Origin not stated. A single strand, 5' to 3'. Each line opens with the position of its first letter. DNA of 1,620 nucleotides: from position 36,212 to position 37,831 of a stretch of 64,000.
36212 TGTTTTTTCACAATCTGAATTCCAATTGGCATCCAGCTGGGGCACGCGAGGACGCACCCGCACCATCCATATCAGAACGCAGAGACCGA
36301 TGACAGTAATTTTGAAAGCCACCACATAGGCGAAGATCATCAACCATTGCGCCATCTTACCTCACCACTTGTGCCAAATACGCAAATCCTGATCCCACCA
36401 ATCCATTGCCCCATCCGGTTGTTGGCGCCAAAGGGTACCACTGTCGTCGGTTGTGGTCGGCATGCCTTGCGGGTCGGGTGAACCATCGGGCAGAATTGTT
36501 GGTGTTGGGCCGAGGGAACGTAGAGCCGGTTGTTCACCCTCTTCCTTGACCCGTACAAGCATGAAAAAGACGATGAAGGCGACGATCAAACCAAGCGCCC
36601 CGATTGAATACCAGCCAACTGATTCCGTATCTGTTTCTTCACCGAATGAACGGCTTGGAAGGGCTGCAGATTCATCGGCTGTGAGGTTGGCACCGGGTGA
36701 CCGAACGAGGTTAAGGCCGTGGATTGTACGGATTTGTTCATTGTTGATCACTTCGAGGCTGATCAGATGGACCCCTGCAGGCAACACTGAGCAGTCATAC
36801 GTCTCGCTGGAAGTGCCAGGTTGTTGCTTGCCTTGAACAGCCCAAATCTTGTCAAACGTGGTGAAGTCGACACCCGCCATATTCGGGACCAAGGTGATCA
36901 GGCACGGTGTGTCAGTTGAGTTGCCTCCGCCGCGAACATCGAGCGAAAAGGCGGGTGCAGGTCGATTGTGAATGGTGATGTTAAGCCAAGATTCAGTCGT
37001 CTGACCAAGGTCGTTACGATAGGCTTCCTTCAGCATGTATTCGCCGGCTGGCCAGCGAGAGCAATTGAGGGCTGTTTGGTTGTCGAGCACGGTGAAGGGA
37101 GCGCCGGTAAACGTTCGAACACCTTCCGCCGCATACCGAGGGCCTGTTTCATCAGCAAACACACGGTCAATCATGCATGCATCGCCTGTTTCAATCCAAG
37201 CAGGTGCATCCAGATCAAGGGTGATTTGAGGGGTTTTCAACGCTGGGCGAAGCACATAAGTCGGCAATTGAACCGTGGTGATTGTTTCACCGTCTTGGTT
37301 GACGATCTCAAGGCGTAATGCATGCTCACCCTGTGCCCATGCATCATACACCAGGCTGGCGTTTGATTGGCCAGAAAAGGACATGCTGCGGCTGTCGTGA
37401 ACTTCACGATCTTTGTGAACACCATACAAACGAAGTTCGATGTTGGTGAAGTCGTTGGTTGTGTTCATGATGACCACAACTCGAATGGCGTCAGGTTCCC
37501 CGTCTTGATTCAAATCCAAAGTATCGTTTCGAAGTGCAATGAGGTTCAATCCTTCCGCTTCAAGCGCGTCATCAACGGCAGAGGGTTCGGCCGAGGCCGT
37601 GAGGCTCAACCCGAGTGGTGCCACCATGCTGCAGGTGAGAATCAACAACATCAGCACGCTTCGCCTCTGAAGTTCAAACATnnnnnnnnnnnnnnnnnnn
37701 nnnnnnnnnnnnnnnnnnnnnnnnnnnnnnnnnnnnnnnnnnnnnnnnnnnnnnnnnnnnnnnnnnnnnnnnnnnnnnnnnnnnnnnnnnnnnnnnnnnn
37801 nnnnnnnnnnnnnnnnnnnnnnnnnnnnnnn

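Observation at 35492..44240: Tightly packed five-gene minus-strand operon (GT4 - BNR propeller - PPC/TSP3 Ca-binding protein - Ig-like membrane protein - DUF4105-like protein) divergent from a GT2: candidate cell-surface assembly/adhesion module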

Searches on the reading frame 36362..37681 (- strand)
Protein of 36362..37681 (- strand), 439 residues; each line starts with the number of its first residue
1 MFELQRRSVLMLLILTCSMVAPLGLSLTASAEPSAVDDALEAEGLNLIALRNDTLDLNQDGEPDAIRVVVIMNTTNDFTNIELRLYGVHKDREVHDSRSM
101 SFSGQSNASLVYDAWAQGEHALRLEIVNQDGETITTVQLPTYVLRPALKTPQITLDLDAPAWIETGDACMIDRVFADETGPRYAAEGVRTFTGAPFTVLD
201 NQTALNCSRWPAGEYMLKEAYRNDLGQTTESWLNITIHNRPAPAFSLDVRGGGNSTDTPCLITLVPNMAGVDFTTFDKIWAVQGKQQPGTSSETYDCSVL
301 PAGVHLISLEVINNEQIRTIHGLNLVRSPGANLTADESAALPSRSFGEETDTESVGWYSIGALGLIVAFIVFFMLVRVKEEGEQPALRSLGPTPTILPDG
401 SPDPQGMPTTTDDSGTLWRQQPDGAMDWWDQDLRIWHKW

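Call 5: search_protein_families(library=pfam, proteins=[window:36362-37681:-], max_evalue=0.01)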
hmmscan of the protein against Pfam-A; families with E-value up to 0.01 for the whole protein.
window:36362-37681:- (439 aa): 0 families

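Call 6: search_protein_families(library=ncbifam, proteins=[window:36362-37681:-], max_evalue=0.01)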
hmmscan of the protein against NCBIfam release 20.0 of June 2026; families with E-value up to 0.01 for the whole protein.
window:36362-37681:- (439 aa): 0 families

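Call 7: search_protein_families(library=pfam, proteins=[window:36362-37681:-], max_evalue=10)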
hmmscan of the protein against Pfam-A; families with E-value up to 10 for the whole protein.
window:36362-37681:- (439 aa): 3 families
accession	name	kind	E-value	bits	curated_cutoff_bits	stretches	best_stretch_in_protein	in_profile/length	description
PF18986.5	DUF5719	-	0.061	12.9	26.2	1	64-138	63-137/319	Family of unknown function (DUF5719)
PF16967.11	TcfC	-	0.15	12.1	29.4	1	296-317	37-58/68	E-set like domain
PF18962.6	Por_Secre_tail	-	0.29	11.9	27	0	283-318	36-71/75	Secretion system C-terminal sorting domain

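Call 36: find_homologous_proteins(query=window:36362-37681:-)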
Query window:36362-37681:- (439 aa): 378 proteins with E <= 0.001 among 8000 candidates; the best 120 are listed.
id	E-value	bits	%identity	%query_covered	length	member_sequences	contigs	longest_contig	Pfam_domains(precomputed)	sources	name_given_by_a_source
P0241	4.9e-283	956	95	100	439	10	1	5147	-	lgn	-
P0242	3.5e-259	878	85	100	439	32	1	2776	-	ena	-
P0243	8.2e-258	873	85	100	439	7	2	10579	-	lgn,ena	-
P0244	4.1e-257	871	84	100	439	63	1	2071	-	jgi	-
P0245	1.8e-256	869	85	100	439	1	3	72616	-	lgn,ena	-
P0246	1.9e-256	869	85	100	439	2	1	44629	-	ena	-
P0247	1.9e-256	869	85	100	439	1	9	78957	-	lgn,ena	-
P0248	2.6e-256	868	85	100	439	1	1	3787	-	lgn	-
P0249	3.7e-256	868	85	100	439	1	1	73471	-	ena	-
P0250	1.5e-255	866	85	100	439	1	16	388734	-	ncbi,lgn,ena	-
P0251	2.8e-255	865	84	100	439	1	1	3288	-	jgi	jgi:hypothetical protein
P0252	1.1e-254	863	85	100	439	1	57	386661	-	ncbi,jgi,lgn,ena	-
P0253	5.1e-252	854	82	100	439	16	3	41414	-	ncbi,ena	ncbi:MAG: hypothetical protein QNL85_00075 [Euryarchaeota archaeon]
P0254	8.3e-252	853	83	100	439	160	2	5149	-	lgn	-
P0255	3.4e-251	851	86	96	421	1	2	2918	-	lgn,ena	-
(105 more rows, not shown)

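Call 51: predict_structure(alignment_id=A3)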
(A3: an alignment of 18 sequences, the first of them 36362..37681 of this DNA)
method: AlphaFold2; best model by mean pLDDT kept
length: 439 residues; sequences in the alignment: 18
mean_pLDDT: 73.6   pTM: 0.37
mean pLDDT of the five models: 73.6, 72.2, 70.4, 65.6, 58.7
residues with pLDDT >= 90: 4; 70-90: 295; 50-70: 105; < 50: 35
segments of 3 or more residues with pLDDT < 50: 23-32, 342-357, 377-383
pLDDT, mean of each block of 10 residues (from residue 1): 66 72 45 67 79 66 76 82 86 81 82 77 88 85 70 85 83 72 65 65 80 85 76 85 79 74 83 81 79 83 85 77 82 60 41 48 79 58 56 66 69 77 76 67
secondary structure, 60 per line:
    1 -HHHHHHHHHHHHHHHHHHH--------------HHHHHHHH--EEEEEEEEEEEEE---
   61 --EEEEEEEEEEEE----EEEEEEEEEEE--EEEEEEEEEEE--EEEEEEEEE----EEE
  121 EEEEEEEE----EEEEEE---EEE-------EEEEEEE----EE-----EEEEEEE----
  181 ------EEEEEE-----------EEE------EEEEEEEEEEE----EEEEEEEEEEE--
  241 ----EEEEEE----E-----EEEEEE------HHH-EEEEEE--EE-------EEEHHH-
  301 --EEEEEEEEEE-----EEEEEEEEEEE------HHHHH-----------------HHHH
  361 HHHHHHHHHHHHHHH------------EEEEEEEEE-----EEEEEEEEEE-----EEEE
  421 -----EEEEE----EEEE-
elements in order: H2-20 H35-42 E45-57 E63-74 E79-89 E92-102 E105-113 E118-128 E133-138 E142-144 E152-158 E170-176 E187-192 E204-206 E213-223 E228-238 E245-250 E261-266 E277-282 E294-296 E303-312 E318-328 H335-339 H357-375 E388-396 E402-411 E417-420 E426-430 E435-438

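Call 55: fold_search(model_id=the predicted structure, library=pdb)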
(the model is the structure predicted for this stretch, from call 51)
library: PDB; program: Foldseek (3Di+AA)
matches with E <= 10: 1735; with E <= 0.001: 218
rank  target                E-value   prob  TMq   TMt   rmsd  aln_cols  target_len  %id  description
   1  2yn5_A                1.3e-07  1.00  0.24  0.32  11.0       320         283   12  Structural insight into the giant calcium-binding adhesin SiiE: implications for the adhesion of Salmonella enterica t (released 2013-04-03)
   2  9g93_A                2.4e-07  1.00  0.19  0.15  29.0       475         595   11  CryoET structure of the in vitro grown Bacillus anthracis Sap S-layer (released 2024-12-18)
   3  2yn3_A                3.3e-07  1.00  0.23  0.30  11.5       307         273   12  Structural insight into the giant calcium-binding adhesin SiiE: implications for the adhesion of Salmonella enterica t (released 2013-04-03)
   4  6qx4_B                3.3e-07  1.00  0.18  0.15  21.4       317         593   12  Structure of the Bacillus anthracis Sap S-layer assembly domain (released 2019-07-31)
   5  2yn3_C                4.9e-07  1.00  0.24  0.32  11.4       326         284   13  Structural insight into the giant calcium-binding adhesin SiiE: implications for the adhesion of Salmonella enterica t (released 2013-04-03)
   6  7zn2_e                1.1e-06  1.00  0.29  0.21  22.1       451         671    9  Tail tip of siphophage T5 : full complex after interaction with its bacterial receptor FhuA (released 2023-02-08)
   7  2yn5_B                1.1e-06  1.00  0.24  0.31  11.2       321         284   12  Structural insight into the giant calcium-binding adhesin SiiE: implications for the adhesion of Salmonella enterica t (released 2013-04-03)
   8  8v29_C                1.5e-06  1.00  0.18  0.13  16.8       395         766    9  Cryo-EM structure of human type I OSM receptor complex: model for full extracellular assembly (released 2024-11-20)
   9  6qx4_A                1.5e-06  1.00  0.18  0.15  21.1       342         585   12  Structure of the Bacillus anthracis Sap S-layer assembly domain (released 2019-07-31)
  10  9rcu_A                1.7e-06  1.00  0.20  0.28  13.9       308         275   11  Cardioderma bat coronavirus 2B receptor binding domain in complex with human CEACAM6 (released 2026-04-08)
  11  3hs0_A                1.7e-06  1.00  0.17  0.13  22.5       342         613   10  Cobra Venom Factor (CVF) in complex with human factor B (released 2009-07-07)
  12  8cem_E                2.1e-06  1.00  0.17  0.13  21.4       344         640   10  Structure of bovine native C3, re-refinement (released 2023-04-05)
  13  3lso_A                2.2e-06  1.00  0.18  0.18  22.1       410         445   10  Crystal structure of Putative membrane anchored protein from Corynebacterium diphtheriae (released 2010-02-23)
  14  6xay_B                3.3e-06  1.00  0.19  0.26  12.2       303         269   12  Structure of a fragment of human fibronectin containing the 10th, 11th and 12th type III domains (released 2021-06-09)
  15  7q5z                  4.0e-06  1.00  0.21  0.09  19.6       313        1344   12  Cryo-EM structure of native human A2ML1 (released 2022-04-20)
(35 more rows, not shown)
